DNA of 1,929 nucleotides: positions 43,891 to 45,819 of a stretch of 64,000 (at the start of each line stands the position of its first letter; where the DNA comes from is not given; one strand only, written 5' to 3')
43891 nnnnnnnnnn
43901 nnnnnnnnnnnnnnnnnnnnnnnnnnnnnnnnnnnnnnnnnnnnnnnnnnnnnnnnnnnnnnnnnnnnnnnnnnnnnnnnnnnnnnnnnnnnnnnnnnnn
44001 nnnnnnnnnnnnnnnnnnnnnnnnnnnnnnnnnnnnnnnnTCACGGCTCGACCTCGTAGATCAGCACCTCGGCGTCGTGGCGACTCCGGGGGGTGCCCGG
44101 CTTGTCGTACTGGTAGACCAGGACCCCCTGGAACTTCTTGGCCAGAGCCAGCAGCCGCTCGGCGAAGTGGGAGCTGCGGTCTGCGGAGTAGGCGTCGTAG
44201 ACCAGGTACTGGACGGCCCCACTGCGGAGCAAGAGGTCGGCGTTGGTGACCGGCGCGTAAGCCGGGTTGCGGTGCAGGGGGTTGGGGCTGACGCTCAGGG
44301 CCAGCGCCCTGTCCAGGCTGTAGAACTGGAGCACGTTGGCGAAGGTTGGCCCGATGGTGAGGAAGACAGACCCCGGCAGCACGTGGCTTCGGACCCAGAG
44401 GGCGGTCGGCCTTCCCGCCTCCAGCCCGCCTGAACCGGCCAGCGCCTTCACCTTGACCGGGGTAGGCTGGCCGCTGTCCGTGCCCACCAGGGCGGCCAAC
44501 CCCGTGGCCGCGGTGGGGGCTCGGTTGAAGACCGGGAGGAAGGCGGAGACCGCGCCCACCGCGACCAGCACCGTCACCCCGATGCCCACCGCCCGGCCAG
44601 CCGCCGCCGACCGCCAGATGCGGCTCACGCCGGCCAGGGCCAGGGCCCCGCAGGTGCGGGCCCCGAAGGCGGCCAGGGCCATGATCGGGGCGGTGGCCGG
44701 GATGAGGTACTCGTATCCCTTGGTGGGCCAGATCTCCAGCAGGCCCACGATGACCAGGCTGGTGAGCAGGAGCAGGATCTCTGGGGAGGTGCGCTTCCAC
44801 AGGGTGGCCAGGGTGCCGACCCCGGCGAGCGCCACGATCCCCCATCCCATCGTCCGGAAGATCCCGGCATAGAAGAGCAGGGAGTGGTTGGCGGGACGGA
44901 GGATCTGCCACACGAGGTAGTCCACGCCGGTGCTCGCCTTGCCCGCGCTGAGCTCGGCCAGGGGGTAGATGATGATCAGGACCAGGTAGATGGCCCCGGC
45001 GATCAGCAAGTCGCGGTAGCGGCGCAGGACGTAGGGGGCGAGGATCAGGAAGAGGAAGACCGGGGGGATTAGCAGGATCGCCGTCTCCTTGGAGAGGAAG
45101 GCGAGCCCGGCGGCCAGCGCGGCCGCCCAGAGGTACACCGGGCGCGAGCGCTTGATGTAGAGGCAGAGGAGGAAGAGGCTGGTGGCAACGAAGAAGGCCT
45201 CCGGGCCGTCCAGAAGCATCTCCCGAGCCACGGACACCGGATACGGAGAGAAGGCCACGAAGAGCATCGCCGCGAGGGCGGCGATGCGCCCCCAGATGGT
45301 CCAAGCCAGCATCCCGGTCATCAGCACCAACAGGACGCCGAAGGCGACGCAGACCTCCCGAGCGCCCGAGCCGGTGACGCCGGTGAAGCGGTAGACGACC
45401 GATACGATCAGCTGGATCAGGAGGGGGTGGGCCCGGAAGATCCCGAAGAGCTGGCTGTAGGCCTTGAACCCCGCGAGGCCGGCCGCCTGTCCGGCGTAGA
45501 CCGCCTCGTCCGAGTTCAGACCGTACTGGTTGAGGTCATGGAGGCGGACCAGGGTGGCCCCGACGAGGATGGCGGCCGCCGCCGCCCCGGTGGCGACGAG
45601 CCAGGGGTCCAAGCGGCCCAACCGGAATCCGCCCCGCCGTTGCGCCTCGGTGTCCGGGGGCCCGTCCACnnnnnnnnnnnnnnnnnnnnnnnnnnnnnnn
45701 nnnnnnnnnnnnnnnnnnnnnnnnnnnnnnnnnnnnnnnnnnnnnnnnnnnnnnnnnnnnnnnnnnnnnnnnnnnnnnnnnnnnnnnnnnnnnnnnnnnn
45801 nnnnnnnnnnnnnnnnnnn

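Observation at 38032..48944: One operon joining a sugar-lipid synthase, a flippase, a PMT_2-type transferase and three secreted or anchored proteins, two of them phosphoesterases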

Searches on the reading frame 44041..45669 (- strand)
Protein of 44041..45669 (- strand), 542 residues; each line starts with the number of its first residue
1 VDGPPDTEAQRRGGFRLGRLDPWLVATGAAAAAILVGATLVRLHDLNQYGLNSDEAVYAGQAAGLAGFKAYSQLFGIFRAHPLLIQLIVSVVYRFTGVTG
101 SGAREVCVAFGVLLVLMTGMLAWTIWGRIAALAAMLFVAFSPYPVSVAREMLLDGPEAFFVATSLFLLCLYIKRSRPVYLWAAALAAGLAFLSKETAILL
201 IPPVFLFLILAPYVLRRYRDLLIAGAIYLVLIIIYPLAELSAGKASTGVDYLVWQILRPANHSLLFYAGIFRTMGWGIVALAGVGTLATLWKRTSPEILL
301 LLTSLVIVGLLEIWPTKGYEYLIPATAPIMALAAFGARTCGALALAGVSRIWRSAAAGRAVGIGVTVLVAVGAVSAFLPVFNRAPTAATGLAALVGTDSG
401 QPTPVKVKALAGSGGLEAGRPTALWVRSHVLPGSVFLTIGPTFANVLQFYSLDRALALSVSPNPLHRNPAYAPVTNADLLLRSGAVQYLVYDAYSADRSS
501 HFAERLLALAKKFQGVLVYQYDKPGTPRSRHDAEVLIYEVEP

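Call 7: search_protein_families(library=pfam, proteins=[window:44041-45669:-], max_evalue=0.01)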
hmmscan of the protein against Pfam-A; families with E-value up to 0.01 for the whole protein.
window:44041-45669:- (542 aa): 2 families
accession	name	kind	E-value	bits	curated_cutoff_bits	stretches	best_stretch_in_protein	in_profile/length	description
PF13231.12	PMT_2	-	1.2e-14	55.3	26.1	1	81-236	2-156/160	Dolichyl-phosphate-mannose-protein mannosyltransferase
PF02366.24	PMT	-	1.9e-07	31.3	22.7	1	93-225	75-212/245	Dolichyl-phosphate-mannose-protein mannosyltransferase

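Call 8: find_related_loci(query=window:44041-45669:-, collection=genome_contigs, flank=10000)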
Query window:44041-45669:- (542 aa) in genome_contigs; peptide patterns used: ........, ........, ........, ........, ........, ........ (x = any residue, [..] = any of these).
72 stretches matched a pattern; 17 encode a relative of the query (tblastn E <= 1e-3); 17 distinct loci.
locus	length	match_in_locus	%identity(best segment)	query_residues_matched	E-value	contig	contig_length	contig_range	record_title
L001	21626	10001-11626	94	1-542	0e+0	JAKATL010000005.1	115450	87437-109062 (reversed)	MAG: bacterium isolate YP2.bin62 NODE_183_length_115450_cov_9.538548, whole genome shotgun sequence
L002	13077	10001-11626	93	1-542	0e+0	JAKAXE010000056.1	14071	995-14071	MAG: bacterium isolate YP5.bin5 NODE_864_length_14071_cov_4.251649, whole genome shotgun sequence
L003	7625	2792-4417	93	1-542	0e+0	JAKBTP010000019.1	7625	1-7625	MAG: bacterium isolate MAS3.bin20 NODE_19394_length_7625_cov_14.636836, whole genome shotgun sequence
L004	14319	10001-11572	67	22-542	0e+0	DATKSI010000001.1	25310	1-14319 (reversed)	MAG TPA_asm: Candidatus Micrarchaeaceae archaeon isolate SMAG_U14050 k141_631281, whole genome shotgun sequence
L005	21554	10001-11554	69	25-542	0e+0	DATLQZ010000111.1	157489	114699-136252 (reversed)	MAG TPA_asm: Candidatus Dormiibacterota bacterium isolate SMAG_U13891 k141_259074, whole genome shotgun sequence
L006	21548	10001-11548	66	34-542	0e+0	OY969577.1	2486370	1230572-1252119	MAG: Candidatus Dormibacteraeota bacterium isolate MFD10064.bin.c.3 genome assembly, chromosome: 1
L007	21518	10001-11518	64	33-542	0e+0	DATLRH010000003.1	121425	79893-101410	MAG TPA_asm: Candidatus Dormiibacterota bacterium isolate SMAG_U13899 k141_465221, whole genome shotgun sequence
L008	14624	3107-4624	64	33-542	0e+0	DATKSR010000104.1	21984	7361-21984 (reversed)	MAG TPA_asm: Candidatus Dormiibacterota bacterium isolate SMAG_U14059 k141_481964, whole genome shotgun sequence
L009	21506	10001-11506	63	42-542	0e+0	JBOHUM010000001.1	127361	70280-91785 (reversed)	MAG: Candidatus Dormibacteria bacterium isolate TC-S_metawrap_bin.173 k127_2015871, whole genome shotgun sequence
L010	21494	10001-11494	64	42-542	0e+0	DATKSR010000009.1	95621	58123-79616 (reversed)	MAG TPA_asm: Candidatus Dormiibacterota bacterium isolate SMAG_U14059 k141_1366434, whole genome shotgun sequence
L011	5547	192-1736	59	27-542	0e+0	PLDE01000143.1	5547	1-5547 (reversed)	MAG: Candidatus Dormiibacterota bacterium isolate palsa_846 73.20111000_P2M.19_contig_51886, whole genome shotgun sequen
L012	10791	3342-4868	60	34-542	8e-176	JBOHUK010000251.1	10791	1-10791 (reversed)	MAG: Candidatus Dormibacteria bacterium isolate TC-S_metawrap_bin.81 k127_3518815, whole genome shotgun sequence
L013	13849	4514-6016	59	41-542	2e-168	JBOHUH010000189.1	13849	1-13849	MAG: Candidatus Dormibacteria bacterium isolate TC-S_metawrap_bin.139 k127_496155, whole genome shotgun sequence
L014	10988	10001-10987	81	19-347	1e-156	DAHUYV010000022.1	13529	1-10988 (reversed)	MAG TPA_asm: Candidatus Dormiibacterota bacterium isolate clean275 k141_159063, whole genome shotgun sequence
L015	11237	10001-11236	56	28-440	1e-124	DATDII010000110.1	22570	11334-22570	MAG TPA_asm: Candidatus Dormiibacterota bacterium isolate SMAG_U300 k141_245784, whole genome shotgun sequence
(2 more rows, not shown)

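Call 9: search_protein_families(library=ncbifam, proteins=[window:44041-45669:-], max_evalue=0.01)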
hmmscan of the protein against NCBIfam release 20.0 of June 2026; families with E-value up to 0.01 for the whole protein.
window:44041-45669:- (542 aa): 1 family
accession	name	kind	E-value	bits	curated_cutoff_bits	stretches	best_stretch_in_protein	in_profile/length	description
TIGR03663.1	TIGR03663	subfamily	1.5e-11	44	126.25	1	31-207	4-175/435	flippase activity-associated protein Agl23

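Call 32: search_solved_structures(query=window:44041-45669:-, max_evalue=0.1)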
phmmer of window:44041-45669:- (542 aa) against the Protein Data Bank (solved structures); distinct sequences matched with E-value up to 0.1: 0.

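Call 59: find_homologous_proteins(query=window:44041-45669:-, max_evalue=1e-10)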
Query window:44041-45669:- (542 aa): 554 proteins with E <= 1e-10 among 8000 candidates; the best 120 are listed.
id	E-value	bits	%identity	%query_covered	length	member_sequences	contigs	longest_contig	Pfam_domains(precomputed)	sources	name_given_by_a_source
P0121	0.0e+0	1089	93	100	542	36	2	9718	PF02366.25,PF13231.13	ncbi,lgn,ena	-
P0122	1.0e-273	927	81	97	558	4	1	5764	PF02366.25,PF13231.13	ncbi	-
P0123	2.5e-222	758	68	99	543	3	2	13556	PF02366.25,PF13231.13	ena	-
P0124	1.9e-220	751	69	96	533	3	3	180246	PF02366.25,PF13231.13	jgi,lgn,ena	-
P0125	2.6e-217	741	67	96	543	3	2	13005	PF02366.25,PF13231.13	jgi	-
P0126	5.8e-216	737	68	95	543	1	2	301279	PF02366.25,PF13231.13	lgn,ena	-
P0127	8.7e-210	716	66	94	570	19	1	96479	PF02366.25,PF13231.13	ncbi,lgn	ncbi:MAG: glycosyltransferase family 39 protein [Candidatus Dormiibacterota bacterium]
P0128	3.7e-197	675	64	92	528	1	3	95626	PF02366.25,PF13231.13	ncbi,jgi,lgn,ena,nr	ncbi:MAG TPA: glycosyltransferase family 39 protein [Candidatus Dormibacteraeota bacterium]|nr:glyco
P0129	2.2e-193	662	64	94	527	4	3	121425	PF02366.25,PF13231.13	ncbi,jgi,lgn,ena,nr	ncbi:MAG TPA: glycosyltransferase family 39 protein [Candidatus Dormibacteraeota bacterium]|nr:glyco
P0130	1.7e-191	656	63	92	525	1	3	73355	PF13231.13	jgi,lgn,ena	-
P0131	1.9e-189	649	63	92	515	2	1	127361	PF13231.13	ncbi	ncbi:MAG: ArnT family glycosyltransferase [Candidatus Dormibacteria bacterium]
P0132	2.2e-184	632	60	94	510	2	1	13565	PF02366.25,PF13231.13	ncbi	-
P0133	1.7e-180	620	59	94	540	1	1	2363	PF02366.25,PF13231.13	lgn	-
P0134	1.0e-177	610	59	95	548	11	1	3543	PF02366.25,PF13231.13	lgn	-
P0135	5.2e-174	598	59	93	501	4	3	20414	PF13231.13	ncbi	ncbi:MAG: ArnT family glycosyltransferase [Candidatus Dormibacteria bacterium]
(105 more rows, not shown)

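Call 68: predict_structure(alignment_id=A3)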
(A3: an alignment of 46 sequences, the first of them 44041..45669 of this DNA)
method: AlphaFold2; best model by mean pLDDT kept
length: 542 residues; sequences in the alignment: 46
mean_pLDDT: 83.3   pTM: 0.87
mean pLDDT of the five models: 83.3, 82.0, 81.8, 79.9, 79.3
residues with pLDDT >= 90: 282; 70-90: 146; 50-70: 67; < 50: 47
segments of 3 or more residues with pLDDT < 50: 1-4, 6-8, 13-16, 384-414, 462-465
pLDDT, mean of each block of 10 residues (from residue 1): 48 54 94 97 80 86 92 75 83 93 91 97 97 97 84 84 98 97 97 88 96 96 97 81 64 68 73 87 97 96 91 65 90 97 91 86 92 81 47 43 45 63 94 93 90 87 55 87 96 82 93 96 63 86 87
secondary structure, 60 per line:
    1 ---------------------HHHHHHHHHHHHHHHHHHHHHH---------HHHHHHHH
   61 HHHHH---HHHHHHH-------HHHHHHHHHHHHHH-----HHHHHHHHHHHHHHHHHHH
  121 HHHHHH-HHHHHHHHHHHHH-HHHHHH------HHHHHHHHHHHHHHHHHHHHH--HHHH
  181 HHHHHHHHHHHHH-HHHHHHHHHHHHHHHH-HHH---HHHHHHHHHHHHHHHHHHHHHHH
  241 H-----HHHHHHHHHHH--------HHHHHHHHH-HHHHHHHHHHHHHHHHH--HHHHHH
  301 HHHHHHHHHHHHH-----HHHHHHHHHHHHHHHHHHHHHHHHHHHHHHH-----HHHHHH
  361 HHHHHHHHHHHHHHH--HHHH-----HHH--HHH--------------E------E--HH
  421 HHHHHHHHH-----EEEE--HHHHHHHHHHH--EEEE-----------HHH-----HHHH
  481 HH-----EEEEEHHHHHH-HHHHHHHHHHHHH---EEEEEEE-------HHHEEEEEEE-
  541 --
elements in order: H22-43 H53-65 H69-75 H83-96 H102-126 H128-140 H142-147 H154-174 H177-193 H195-210 H218-241 H247-257 H266-274 H276-292 H295-313 H319-349 H355-375 H378-381 H419-429 E435-438 H441-451 E454-457 H477-482 E488-492 H493-498 H500-512 E516-522 E533-539

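Call 70: fold_search(model_id=the predicted structure, library=pdb)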
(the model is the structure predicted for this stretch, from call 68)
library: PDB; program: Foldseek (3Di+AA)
matches with E <= 10: 334; with E <= 0.001: 33
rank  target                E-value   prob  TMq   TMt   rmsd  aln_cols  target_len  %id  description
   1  5ezm                  2.3e-10  1.00  0.64  0.64  12.9       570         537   16  Crystal Structure of ArnT from Cupriavidus metallidurans in the apo state (released 2016-02-17)
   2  5f15                  3.2e-10  1.00  0.63  0.63  13.0       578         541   17  Crystal Structure of ArnT from Cupriavidus metallidurans bound to Undecaprenyl phosphate (released 2016-02-17)
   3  3waj                  6.4e-09  1.00  0.52  0.37  11.3       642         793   14  Crystal structure of the Archaeoglobus fulgidus oligosaccharyltransferase (O29867_ARCFU) complex with Zn and sulfate (released 2013-10-30)
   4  5gmy_A                2.2e-08  1.00  0.55  0.38  10.8       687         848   14  Crystal structure of the Archaeoglobus fulgidus oligosaccharyltransferase (O29867_ARCFU) tethered with an acceptor pep (released 2017-02-01)
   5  3wak                  3.0e-08  1.00  0.58  0.39   9.8       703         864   15  Crystal structure of the Archaeoglobus fulgidus oligosaccharyltransferase (O29867_ARCFU) in the apo form (released 2013-10-30)
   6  7e9s_A                4.5e-08  1.00  0.53  0.35  11.1       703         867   13  Archaeal oligosaccharyltransferase AglB from Archaeoglobus fulgidus in complex with an inhibitory peptide and a dolich (released 2021-09-08)
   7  8b6l_I                6.1e-08  1.00  0.59  0.49  10.3       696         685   11  Subtomogram average of the human Sec61-TRAP-OSTA-translocon (released 2022-12-07)
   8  7oci_F                6.7e-08  1.00  0.59  0.51  11.1       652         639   12  Cryo-EM structure of yeast Ost6p containing oligosaccharyltransferase complex (released 2022-02-16)
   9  6ftg_5                7.0e-08  1.00  0.57  0.50  10.3       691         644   12  Subtomogram average of OST-containing ribosome-translocon complexes from canine rough microsomal membranes (released 2018-03-21)
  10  9n9j_I                8.2e-08  1.00  0.58  0.47  11.4       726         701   11  Structure of a GRP94 folding intermediate engaged with a CCDC134- and FKBP11-bound secretory translocon (released 2025-11-19)
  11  8age_A                9.4e-08  1.00  0.58  0.50  11.2       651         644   13  Structure of yeast oligosaccharylransferase complex with acceptor peptide bound (released 2022-12-07)
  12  6ezn_F                1.2e-07  1.00  0.60  0.51  10.9       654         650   13  Cryo-EM structure of the yeast oligosaccharyltransferase (OST) complex (released 2018-01-17)
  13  6s7o_A                2.4e-07  1.00  0.60  0.51  10.9       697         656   12  Cryo-EM structure of human oligosaccharyltransferase complex OST-A (released 2019-12-18)
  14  8pn9_A                2.7e-07  1.00  0.60  0.51  11.8       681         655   13  Structure of human oligosaccharyltransferase OST-A complex bound to NGI-1 (released 2024-05-08)
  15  8agb_A                4.0e-07  1.00  0.60  0.52  11.1       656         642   11  Structure of yeast oligosaccharylransferase complex with lipid-linked oligosaccharide bound (released 2022-12-07)
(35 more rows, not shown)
